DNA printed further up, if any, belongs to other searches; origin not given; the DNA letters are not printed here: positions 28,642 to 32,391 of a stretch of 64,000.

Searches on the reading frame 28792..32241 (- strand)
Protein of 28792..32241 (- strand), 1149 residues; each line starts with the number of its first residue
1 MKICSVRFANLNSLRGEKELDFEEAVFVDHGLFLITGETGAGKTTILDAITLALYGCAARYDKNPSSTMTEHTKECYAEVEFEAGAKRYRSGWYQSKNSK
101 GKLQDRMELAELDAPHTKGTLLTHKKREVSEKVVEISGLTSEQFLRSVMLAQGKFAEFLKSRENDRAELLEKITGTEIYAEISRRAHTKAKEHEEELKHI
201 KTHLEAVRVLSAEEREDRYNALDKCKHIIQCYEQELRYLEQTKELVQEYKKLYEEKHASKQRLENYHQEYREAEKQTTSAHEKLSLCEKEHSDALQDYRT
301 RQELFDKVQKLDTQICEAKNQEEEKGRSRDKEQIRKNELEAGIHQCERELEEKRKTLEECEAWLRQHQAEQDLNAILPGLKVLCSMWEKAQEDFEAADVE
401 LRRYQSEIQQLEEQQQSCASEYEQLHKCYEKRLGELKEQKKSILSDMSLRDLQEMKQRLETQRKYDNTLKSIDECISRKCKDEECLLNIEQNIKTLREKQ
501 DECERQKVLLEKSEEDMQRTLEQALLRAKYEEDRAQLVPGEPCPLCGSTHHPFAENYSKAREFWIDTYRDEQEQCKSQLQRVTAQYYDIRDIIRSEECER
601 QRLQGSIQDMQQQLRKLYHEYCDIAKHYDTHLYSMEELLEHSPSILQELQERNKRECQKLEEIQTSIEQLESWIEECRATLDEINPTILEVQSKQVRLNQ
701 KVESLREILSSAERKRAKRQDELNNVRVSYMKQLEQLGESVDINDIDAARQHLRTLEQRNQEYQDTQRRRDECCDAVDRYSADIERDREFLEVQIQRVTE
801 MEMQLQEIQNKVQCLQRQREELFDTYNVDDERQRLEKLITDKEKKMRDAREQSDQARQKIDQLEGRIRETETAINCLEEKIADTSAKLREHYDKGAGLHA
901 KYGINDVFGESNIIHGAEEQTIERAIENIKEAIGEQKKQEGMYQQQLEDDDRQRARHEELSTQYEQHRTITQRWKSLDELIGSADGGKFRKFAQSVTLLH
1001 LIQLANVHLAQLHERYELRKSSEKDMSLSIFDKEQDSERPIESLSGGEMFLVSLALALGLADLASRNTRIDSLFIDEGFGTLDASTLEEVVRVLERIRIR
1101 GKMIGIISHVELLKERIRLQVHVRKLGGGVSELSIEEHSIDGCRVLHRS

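Call 20: search_protein_families(library=pfam, max_evalue=0.000001, proteins=[window:28792-32241:-])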
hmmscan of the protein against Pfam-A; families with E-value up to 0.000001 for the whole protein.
window:28792-32241:- (1149 aa): 3 families
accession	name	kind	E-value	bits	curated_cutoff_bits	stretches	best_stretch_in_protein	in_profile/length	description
PF13476.12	AAA_23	-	1.7e-25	91.3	27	1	7-205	3-194/201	AAA domain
PF13558.12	SbcC_Walker_B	-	2.6e-10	40.8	27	1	1032-1095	21-89/90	SbcC/RAD50-like, Walker B motif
PF13555.12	AAA_29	-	1.1e-07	31.9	27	1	24-68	16-59/61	P-loop containing region of AAA domain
